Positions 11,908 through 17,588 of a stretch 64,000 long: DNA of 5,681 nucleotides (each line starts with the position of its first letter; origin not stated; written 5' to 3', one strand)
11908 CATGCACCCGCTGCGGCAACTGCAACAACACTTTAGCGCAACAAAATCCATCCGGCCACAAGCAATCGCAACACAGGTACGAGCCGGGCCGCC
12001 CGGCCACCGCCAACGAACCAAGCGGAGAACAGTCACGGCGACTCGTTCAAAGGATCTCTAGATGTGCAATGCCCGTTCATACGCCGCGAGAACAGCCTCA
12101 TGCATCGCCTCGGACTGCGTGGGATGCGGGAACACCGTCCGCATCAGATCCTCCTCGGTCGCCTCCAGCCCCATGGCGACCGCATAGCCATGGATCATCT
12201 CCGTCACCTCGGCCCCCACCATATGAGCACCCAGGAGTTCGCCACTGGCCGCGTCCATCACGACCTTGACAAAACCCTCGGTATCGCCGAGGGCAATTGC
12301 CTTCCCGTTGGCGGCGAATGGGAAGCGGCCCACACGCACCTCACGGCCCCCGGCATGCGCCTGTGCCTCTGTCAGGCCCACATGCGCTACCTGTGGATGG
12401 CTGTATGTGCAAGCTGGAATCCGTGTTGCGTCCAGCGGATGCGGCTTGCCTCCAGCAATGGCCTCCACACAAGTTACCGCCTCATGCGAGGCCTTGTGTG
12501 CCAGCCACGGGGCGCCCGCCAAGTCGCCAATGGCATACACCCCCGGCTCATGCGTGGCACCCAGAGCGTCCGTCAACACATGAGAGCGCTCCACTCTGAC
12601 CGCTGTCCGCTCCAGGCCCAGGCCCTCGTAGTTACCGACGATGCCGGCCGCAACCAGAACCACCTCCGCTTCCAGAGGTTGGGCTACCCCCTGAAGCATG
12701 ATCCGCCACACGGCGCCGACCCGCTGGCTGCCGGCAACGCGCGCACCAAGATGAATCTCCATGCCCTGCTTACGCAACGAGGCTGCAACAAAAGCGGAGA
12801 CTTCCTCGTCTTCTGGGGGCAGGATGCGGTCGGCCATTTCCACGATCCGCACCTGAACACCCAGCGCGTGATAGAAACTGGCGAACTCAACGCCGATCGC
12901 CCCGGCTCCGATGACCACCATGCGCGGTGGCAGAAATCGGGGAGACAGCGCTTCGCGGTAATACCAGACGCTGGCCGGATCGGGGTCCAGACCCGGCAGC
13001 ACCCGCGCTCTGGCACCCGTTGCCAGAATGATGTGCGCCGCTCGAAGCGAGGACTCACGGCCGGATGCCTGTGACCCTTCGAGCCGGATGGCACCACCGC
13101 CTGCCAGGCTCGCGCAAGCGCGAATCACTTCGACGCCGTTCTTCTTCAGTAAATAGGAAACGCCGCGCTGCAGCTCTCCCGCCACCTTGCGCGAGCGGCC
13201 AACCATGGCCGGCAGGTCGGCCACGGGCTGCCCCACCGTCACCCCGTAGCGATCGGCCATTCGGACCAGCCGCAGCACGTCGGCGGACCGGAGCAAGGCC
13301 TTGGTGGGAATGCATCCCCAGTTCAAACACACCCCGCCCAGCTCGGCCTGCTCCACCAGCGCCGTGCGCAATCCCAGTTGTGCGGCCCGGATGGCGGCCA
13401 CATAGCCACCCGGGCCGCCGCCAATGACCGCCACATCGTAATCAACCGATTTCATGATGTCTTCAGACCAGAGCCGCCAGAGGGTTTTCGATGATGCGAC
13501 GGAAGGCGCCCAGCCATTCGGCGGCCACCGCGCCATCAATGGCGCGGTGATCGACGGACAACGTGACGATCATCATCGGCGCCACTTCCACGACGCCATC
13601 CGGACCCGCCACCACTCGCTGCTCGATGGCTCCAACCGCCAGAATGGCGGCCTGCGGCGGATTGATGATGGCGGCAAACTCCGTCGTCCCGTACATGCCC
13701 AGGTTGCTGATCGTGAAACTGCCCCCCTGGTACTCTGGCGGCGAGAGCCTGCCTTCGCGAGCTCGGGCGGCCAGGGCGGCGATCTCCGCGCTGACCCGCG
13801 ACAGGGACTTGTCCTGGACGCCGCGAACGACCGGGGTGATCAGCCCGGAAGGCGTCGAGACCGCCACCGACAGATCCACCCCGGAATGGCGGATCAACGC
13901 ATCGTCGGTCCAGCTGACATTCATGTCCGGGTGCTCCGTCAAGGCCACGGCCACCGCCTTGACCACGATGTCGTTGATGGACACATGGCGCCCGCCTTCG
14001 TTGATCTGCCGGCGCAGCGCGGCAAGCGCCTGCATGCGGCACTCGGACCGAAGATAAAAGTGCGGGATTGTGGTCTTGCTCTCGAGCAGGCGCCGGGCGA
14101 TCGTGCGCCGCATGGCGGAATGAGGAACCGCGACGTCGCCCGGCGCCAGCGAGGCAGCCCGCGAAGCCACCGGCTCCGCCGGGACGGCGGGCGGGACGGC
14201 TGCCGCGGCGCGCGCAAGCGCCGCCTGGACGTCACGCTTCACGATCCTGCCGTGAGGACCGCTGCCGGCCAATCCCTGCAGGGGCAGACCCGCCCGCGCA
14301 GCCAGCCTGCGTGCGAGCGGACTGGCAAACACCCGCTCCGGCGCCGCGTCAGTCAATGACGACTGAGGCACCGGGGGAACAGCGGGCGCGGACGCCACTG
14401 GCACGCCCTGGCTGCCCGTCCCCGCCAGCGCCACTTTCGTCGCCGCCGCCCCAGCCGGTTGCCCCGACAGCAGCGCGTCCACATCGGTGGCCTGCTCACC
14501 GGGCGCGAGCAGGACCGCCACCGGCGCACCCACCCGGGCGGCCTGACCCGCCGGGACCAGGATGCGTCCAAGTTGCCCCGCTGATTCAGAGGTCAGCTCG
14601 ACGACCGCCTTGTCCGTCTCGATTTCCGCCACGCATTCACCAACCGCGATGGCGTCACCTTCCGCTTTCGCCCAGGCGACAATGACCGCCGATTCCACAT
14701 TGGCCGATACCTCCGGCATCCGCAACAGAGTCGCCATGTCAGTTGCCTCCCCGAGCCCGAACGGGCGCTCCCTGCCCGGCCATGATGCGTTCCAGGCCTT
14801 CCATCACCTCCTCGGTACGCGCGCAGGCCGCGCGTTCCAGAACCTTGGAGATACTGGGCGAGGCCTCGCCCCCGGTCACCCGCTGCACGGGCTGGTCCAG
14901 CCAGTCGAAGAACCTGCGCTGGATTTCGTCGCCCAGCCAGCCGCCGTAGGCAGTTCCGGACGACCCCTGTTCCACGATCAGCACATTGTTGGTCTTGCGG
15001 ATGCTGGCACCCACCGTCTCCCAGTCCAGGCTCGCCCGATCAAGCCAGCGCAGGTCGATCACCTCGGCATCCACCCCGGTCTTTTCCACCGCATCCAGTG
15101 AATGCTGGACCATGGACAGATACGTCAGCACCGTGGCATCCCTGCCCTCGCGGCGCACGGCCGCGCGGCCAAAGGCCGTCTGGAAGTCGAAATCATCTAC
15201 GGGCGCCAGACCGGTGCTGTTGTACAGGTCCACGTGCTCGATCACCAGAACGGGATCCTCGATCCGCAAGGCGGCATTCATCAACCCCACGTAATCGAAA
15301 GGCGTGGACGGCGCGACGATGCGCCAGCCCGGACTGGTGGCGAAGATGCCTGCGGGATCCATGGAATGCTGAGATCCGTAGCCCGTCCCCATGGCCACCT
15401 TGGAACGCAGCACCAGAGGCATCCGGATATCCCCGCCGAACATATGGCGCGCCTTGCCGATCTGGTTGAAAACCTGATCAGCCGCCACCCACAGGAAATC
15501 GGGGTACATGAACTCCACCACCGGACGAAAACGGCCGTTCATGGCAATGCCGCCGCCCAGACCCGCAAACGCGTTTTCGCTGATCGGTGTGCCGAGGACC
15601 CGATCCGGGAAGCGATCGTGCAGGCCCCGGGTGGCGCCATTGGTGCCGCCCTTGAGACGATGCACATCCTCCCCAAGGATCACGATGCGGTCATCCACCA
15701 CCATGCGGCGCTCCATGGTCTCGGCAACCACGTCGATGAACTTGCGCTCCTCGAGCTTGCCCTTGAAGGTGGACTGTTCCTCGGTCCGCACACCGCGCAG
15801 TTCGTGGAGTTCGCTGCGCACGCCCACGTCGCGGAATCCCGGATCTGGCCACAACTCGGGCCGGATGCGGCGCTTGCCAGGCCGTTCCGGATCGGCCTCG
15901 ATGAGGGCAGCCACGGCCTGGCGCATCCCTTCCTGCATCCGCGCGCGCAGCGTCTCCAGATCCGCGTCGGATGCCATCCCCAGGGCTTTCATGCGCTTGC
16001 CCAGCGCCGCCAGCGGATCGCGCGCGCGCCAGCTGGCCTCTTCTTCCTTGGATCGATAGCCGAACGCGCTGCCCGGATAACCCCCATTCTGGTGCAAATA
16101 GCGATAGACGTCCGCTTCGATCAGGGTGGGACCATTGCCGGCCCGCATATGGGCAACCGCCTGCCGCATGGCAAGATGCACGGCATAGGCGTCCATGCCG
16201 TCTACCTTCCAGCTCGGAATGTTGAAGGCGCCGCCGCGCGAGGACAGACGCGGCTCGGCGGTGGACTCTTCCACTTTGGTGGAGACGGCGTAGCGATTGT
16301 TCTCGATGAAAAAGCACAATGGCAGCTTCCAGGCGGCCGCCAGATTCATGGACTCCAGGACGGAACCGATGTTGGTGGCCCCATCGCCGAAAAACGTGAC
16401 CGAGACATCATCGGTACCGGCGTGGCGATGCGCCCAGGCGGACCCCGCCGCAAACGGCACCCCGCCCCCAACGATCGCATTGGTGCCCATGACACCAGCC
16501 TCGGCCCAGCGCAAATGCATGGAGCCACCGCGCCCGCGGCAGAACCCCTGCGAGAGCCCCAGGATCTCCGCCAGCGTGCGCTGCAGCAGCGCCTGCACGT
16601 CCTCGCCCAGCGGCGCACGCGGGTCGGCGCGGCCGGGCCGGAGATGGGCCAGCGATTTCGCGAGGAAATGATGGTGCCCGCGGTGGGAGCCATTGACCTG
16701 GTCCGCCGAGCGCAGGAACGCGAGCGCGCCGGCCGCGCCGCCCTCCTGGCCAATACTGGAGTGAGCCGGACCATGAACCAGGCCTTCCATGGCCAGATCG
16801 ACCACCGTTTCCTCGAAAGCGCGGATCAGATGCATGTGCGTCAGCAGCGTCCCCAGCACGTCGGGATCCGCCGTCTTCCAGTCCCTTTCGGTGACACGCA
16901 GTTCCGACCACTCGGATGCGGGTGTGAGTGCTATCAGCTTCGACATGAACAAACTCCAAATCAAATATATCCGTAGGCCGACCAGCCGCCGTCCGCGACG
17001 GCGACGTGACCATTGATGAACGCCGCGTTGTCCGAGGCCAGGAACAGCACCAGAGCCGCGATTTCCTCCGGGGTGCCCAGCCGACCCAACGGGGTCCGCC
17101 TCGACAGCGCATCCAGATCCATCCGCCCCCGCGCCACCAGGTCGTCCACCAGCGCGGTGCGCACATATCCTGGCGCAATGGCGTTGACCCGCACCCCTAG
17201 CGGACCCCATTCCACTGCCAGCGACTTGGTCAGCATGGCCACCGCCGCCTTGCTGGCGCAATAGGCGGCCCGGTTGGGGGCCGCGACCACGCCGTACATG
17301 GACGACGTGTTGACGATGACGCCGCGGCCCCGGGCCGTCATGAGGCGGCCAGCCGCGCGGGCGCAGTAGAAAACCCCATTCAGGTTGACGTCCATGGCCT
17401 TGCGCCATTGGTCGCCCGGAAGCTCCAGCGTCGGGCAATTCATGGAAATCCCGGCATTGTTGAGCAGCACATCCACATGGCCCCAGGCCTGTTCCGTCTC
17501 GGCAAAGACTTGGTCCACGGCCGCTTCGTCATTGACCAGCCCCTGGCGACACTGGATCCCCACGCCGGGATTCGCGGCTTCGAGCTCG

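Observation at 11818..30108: Duplicated promoter-operator cassette defines a split LacI regulon 18 kb apart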

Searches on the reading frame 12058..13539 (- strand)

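Call 6: search_protein_families(library=pfam, proteins=[window:12058-13539:-])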
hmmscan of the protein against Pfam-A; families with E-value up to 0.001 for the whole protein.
window:12058-13539:- (493 aa): 11 families
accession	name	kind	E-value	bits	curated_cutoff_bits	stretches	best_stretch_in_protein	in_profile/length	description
PF07992.20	Pyr_redox_2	-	5.5e-61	207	26.1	1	34-354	1-291/291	Pyridine nucleotide-disulphide oxidoreductase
PF02852.28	Pyr_redox_dim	-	1.7e-39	134.9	25.3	1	374-482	1-109/110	Pyridine nucleotide-disulphide oxidoreductase, dimerisation domain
PF00070.33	Pyr_redox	-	1.5e-22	80.3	22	1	206-272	1-67/82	Pyridine nucleotide-disulphide oxidoreductase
PF13738.12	Pyr_redox_3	-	6.6e-09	35.9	30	1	163-338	121-305/305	Pyridine nucleotide-disulphide oxidoreductase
PF01134.28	GIDA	-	2e-08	34.1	22.1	1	35-93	1-57/391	Glucose inhibited division protein A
PF12831.13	FAD_oxidored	-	8.3e-08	32.4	27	1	35-70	1-37/416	FAD dependent oxidoreductase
PF01266.30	DAO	-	3.6e-07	30.5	27.9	0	35-68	1-35/353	FAD dependent oxidoreductase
PF00890.30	FAD_binding_2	-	1.9e-06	27.8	20.4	1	35-74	1-40/414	FAD binding domain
PF13450.12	NAD_binding_8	-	3.1e-05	24.6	21.9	0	38-72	1-36/68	NAD(P)-binding Rossmann-like domain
PF03486.20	HI0933_like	-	4.6e-05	23.4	50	1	35-66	2-33/244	HI0933-like protein Rossmann domain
PF01494.25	FAD_binding_3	-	0.00016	21.5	22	0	33-65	1-33/349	FAD binding domain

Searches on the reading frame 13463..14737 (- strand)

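Call 6: search_protein_families(library=pfam, proteins=[window:13463-14737:-])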
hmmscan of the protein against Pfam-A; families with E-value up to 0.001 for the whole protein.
window:13463-14737:- (424 aa): 3 families
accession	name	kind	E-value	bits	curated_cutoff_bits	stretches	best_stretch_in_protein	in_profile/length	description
PF00198.28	2-oxoacid_dh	-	1.5e-81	273.7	23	1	201-423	4-231/232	2-oxoacid dehydrogenases acyltransferase (catalytic domain)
PF00364.28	Biotin_lipoyl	-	6.6e-17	61.6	22.1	1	5-76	3-73/73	Biotin-requiring enzyme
PF02817.22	E3_binding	-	2.3e-15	56.9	23.7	1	136-171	1-36/36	e3 binding domain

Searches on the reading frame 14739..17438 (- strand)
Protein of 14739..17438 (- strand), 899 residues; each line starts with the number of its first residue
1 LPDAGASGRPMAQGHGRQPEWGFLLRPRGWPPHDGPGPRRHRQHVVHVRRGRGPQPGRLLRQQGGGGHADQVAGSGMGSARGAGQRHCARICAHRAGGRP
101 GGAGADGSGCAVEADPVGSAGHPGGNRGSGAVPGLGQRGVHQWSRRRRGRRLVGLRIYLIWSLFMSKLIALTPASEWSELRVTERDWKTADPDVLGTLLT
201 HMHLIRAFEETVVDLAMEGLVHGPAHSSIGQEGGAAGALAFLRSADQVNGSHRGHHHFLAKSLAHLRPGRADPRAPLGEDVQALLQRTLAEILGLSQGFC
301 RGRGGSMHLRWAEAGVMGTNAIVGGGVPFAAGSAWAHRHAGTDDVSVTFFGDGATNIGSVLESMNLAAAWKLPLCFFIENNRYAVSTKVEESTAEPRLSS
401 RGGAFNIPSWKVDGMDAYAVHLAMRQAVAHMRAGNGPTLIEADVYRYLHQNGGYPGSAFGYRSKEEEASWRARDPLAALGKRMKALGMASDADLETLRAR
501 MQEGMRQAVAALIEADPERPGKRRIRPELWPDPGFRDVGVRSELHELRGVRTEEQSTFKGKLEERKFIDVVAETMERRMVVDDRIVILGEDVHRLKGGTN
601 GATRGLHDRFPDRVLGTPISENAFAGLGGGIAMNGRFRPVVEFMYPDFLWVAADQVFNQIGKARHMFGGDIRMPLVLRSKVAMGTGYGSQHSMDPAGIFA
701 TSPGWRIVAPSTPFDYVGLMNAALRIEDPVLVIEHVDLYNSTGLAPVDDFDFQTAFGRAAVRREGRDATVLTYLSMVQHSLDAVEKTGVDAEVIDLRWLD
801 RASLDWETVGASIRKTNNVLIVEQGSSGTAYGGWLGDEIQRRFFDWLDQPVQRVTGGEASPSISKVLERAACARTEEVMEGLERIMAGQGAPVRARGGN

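Call 6: search_protein_families(library=pfam, proteins=[window:14739-17438:-])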
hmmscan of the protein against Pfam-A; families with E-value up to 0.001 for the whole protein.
window:14739-17438:- (899 aa): 3 families
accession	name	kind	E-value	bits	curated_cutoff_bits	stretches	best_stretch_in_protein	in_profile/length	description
PF00676.26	E1_dh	-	1.3e-58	198.8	22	1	289-510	66-289/300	Dehydrogenase E1 component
PF02779.29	Transket_pyr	-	4.5e-29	101.8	27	1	568-740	6-173/174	Transketolase, pyrimidine binding domain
PF02780.25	Transketolase_C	-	2.6e-17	63.3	25.9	1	757-872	1-118/124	Transketolase, C-terminal domain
